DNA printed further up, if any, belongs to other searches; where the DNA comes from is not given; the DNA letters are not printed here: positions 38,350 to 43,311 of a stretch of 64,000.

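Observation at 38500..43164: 1554-aa cytoplasmic protein of unknown function with a five-fold recurring motif and a C-terminal Cys/His cluster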

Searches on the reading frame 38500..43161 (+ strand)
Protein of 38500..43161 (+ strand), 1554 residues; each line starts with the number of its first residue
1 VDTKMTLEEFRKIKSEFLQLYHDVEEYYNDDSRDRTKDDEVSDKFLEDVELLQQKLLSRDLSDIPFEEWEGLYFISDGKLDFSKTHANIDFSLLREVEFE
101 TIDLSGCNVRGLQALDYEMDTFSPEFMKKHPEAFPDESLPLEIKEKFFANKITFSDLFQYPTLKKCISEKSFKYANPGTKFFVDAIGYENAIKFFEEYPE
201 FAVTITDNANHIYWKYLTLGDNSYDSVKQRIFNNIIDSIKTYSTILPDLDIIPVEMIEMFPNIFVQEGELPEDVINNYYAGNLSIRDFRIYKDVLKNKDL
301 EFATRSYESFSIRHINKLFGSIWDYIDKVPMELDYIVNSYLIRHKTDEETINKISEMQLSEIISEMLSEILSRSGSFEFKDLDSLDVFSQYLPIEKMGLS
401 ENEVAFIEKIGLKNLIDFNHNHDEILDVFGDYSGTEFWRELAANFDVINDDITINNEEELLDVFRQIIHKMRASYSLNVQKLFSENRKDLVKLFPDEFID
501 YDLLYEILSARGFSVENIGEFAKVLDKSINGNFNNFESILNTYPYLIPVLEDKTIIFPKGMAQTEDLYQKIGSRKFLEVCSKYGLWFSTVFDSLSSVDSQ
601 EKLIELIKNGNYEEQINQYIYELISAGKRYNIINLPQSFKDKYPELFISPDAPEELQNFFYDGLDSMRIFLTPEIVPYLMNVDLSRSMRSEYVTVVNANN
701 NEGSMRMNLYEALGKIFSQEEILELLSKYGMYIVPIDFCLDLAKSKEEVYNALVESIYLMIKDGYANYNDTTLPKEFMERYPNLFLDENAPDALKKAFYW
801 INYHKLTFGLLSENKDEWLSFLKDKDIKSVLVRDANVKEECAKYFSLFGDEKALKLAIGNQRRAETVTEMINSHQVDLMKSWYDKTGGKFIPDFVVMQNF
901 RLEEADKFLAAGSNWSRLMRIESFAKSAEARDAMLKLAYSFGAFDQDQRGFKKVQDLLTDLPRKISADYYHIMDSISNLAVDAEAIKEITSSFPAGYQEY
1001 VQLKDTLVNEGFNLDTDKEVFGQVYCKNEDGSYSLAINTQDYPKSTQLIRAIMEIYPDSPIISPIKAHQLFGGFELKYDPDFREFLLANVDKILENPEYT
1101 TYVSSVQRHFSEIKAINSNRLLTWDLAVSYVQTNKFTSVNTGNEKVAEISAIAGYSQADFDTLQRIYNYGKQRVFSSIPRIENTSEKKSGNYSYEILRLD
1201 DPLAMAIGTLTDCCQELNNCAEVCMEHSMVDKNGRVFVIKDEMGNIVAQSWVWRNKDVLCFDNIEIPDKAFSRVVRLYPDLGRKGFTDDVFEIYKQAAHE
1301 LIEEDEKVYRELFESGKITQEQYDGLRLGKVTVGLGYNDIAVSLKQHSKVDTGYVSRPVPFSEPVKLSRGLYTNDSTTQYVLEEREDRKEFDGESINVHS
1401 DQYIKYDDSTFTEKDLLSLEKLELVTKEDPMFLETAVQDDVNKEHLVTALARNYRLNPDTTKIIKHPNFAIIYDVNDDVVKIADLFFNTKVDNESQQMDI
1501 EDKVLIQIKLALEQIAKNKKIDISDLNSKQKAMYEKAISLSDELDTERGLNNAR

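Call 4: search_protein_families(library=pfam, proteins=[window:38500-43161:+], max_evalue=1)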
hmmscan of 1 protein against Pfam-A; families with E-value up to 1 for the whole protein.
window:38500-43161:+ (1554 aa): 1 family
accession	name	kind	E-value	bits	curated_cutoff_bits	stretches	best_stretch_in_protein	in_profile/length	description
PF12872.13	OST-HTH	-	0.12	12.7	23.8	0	938-963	31-57/71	OST-HTH/LOTUS domain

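Call 5: search_protein_families(library=ncbifam, proteins=[window:38500-43161:+], max_evalue=1)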
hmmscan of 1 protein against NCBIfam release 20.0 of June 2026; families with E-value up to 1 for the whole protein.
window:38500-43161:+ (1554 aa): 1 family
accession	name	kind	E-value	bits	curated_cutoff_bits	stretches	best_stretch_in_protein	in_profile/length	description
TIGR02795.1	tol_pal_ybgF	equivalog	0.23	12.1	90.1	0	921-966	66-111/119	tol-pal system protein YbgF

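Call 6: search_solved_structures(query=window:38500-43161:+, max_evalue=1)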
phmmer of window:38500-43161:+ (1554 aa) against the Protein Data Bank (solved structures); distinct sequences matched with E-value up to 1: 1.
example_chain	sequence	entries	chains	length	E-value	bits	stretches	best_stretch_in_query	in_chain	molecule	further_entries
1koy_A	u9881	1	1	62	0.5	10.7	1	1417-1448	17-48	DNA fragmentation factor alpha subunit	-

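Call 7: search_protein_families(library=phrogs, proteins=[window:38500-43161:+], max_evalue=1)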
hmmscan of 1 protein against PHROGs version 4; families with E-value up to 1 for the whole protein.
window:38500-43161:+ (1554 aa): 2 families
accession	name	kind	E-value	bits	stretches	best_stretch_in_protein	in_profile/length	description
phrog_36056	-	unknown function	0.17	13.1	1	1221-1278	10-73/82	-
phrog_6545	-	unknown function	0.35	12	0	748-771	46-69/80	-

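Call 8: search_protein_families(library=padloc, proteins=[window:38500-43161:+], max_evalue=1)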
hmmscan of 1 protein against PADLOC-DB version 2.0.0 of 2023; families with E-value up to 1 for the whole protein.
window:38500-43161:+ (1554 aa): 0 families

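Call 10: find_homologous_proteins(query=window:38500-43161:+)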
Query window:38500-43161:+ (1554 aa): 100 proteins with E <= 0.001 among 8000 candidates.
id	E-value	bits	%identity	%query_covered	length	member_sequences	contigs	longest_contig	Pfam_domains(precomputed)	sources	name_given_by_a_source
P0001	0.0e+0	3488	100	100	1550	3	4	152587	-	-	-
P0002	0.0e+0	1636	55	64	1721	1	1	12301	-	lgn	-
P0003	0.0e+0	1420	43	64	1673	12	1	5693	-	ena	-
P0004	0.0e+0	1381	60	65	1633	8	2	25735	-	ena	-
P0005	0.0e+0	1377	42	63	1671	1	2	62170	-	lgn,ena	-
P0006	0.0e+0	1360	45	100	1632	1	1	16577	-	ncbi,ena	-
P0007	0.0e+0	1348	59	65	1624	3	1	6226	-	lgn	-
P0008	0.0e+0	1346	62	62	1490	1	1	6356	-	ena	-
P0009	0.0e+0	1314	45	100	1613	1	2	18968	-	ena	-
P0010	0.0e+0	1305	44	100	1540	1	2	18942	-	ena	-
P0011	0.0e+0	1301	44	100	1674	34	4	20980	-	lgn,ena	-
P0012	0.0e+0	1297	56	65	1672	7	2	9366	-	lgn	-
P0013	0.0e+0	1296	44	100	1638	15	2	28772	-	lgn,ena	-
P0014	0.0e+0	1284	57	64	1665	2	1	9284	-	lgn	-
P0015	0.0e+0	1269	57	63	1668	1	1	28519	-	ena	-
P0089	9.4e-25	104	34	14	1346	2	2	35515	-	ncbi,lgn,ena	-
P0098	3.4e-19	86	26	22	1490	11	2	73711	-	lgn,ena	-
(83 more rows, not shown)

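Call 13: find_related_loci(query=window:38500-43161:+, collection=genome_contigs, flank=10000)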
Query window:38500-43161:+ (1554 aa) in genome_contigs; peptide patterns used: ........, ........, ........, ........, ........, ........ (x = any residue, [..] = any of these).
96 stretches matched a pattern; 37 encode a relative of the query (tblastn E <= 1e-3); 37 distinct loci.
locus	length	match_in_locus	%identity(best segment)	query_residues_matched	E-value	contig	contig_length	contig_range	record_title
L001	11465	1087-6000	44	1-1554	0e+0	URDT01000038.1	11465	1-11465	uncultured Tenericutes bacterium isolate UMGS900 genome assembly, contig: NODE_3280_length_11465_cov_4.100544, whole gen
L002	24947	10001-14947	44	1-1554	0e+0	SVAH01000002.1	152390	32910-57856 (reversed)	MAG: Bacillota bacterium isolate SIG197 NODE_220_length_152390_cov_11.558337, whole genome shotgun sequence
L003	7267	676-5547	59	1-1554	0e+0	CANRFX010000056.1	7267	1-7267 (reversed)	MAG: uncultured Clostridia bacterium isolate Lapin-023__bin1 genome assembly, contig: Lapin-023__NODE_12751_length_7267_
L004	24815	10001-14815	44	1-1554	0e+0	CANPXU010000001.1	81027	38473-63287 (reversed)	MAG: uncultured Bacilli bacterium isolate Lapin-004__bin3 genome assembly, contig: Lapin-004__NODE_296_length_81027_cov_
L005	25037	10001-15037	43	1-1554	0e+0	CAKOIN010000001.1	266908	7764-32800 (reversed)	MAG: uncultured Bacilli bacterium isolate REFINED_METABAT215_TOP10_CONTIGS_1500_ASSEMBLY_K77_MERGED__Hadza_MoBio_hadza-A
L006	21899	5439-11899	44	4-1547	0e+0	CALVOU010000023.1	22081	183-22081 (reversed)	MAG: uncultured Bacilli bacterium isolate BRZ_II__bin7 genome assembly, contig: BRZ_II__NODE_2933_length_22081_cov_9.732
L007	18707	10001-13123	57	570-1554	0e+0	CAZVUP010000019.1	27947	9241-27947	MAG TPA_asm: uncultured Muribaculaceae bacterium isolate SRP278969_co2_176 genome assembly, contig: NODE_1363_length_279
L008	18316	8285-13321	55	1-1554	0e+0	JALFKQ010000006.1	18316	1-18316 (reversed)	MAG: Mycoplasmatota bacterium isolate SUG767 k141_17243, whole genome shotgun sequence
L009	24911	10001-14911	53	39-1554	0e+0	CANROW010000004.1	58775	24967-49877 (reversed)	MAG: uncultured Bacilli bacterium isolate Lapin-020__bin10 genome assembly, contig: Lapin-020__NODE_501_length_58775_cov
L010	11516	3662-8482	54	1-1554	0e+0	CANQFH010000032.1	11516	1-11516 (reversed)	MAG: uncultured Bacilli bacterium isolate Lapin-005__bin46 genome assembly, contig: Lapin-005__NODE_7745_length_11516_co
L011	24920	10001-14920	41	1-1554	0e+0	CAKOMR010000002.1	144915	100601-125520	MAG: uncultured Bacilli bacterium isolate REFINED_METABAT215_TOP10_CONTIGS_1500_ASSEMBLY_K77_MERGED__Hadza_MoBio_hadza-A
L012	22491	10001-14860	52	2-1554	0e+0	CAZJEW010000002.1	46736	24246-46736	MAG TPA_asm: uncultured Clostridium sp. isolate SRP192927_co1_617 genome assembly, contig: NODE_1082_length_46736_cov_32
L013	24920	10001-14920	42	1-1554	0e+0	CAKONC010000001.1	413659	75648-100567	MAG: uncultured Bacilli bacterium isolate REFINED_METABAT215_TOP10_CONTIGS_1500_ASSEMBLY_K77_MERGED__Hadza_MoBio_hadza-A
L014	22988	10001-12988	52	556-1554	0e+0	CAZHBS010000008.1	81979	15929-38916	MAG TPA_asm: uncultured Muribaculaceae bacterium isolate SRP287540_co1_193 genome assembly, contig: NODE_203_length_8197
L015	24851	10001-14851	51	1-1554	0e+0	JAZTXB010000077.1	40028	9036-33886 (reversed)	MAG: Bacilli bacterium isolate T1900045331_YK20190020.MAGScoT_cleanbin_000028 SGB_6528_k141_1658185, whole genome shotgu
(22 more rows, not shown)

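Call 15: search_protein_families(library=pfam, alignment_id=A1, max_evalue=0.1)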
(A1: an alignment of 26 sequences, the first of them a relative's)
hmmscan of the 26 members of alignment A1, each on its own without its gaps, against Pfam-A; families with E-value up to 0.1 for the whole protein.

A. member 1, P0001 (1550 aa): 0 families

B. families by the number of members that match (of 26 scanned): 28 families (the first 25 are shown)
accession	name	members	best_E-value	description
PF12872.13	OST-HTH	5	0.00017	OST-HTH/LOTUS domain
PF09851.14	SHOCT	3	0.00039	Short C-terminal domain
PF12763.14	EH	1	0.0039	EH domain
PF09693.15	Phage_XkdX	1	0.0088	Phage uncharacterised protein (Phage_XkdX)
PF08020.16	DUF1706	1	0.011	Protein of unknown function (DUF1706)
PF01191.24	RNA_pol_Rpb5_C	1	0.011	RNA polymerase Rpb5, C-terminal domain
PF01909.29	NTP_transf_2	1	0.013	Nucleotidyltransferase domain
PF07807.16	RED_C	1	0.02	RED-like protein C-terminal region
PF14490.11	HHH_RecD2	1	0.025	ATP-dependent RecD2 DNA helicase HHH domain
PF09921.14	DUF2153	1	0.029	Uncharacterized protein conserved in archaea (DUF2153)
PF04189.18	Gcd10p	1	0.033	Gcd10p family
PF21398.2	PG_binding_5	1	0.034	Putative peptidoglycan-binding domain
PF12683.13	DUF3798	1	0.037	Protein of unknown function (DUF3798)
PF18789.6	DarA_C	1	0.041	Defence against restriction A C-terminal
PF18436.6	HECW1_helix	1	0.042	Helical box domain of E3 ubiquitin-protein ligase HECW1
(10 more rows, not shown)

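Call 96: search_solved_structures(query=A6, max_evalue=1, show_alignments=2)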
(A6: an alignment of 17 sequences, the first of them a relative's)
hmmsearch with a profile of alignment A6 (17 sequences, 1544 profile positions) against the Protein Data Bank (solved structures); distinct sequences matched with E-value up to 1: 0.

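Call 98: find_encoding_contigs(protein=P0098, flank=6000, max_places=2)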
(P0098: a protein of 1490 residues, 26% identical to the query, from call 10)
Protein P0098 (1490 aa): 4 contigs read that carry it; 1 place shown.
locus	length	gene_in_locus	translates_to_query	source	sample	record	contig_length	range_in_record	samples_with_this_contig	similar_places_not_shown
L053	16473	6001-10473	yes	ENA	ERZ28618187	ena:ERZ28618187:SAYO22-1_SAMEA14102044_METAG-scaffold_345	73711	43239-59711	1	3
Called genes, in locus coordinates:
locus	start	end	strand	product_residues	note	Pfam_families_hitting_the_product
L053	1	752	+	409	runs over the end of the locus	PF01757:Acyl_transf_3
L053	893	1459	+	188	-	PF07022:Phage_CI_repr (weak), PF12844:HTH_19, PF13443:HTH_26 (weak), PF13560:HTH_31, PF01381:HTH_3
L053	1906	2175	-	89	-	-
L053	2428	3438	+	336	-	PF13439:Glyco_transf_4, PF00534:Glycos_transf_1, PF13692:Glyco_trans_1_4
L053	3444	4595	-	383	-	PF01098:FTSW_RODA_SPOVE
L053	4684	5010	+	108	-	-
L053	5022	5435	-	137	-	PF10612:Spore-coat_CotZ (weak)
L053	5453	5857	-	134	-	PF10612:Spore-coat_CotZ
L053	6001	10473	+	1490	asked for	-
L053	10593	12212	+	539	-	PF00004:AAA, PF07724:AAA_2, PF10431:ClpB_D2-small (faint)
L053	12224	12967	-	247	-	-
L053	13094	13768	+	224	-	PF00072:Response_reg, PF00486:Trans_reg_C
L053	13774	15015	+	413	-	PF00512:HisKA, PF02518:HATPase_c, PF14501:HATPase_c_5 (weak)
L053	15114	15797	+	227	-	PF04298:Zn_peptidase_2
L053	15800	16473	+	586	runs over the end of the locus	PF00664:ABC_membrane, PF00005:ABC_tran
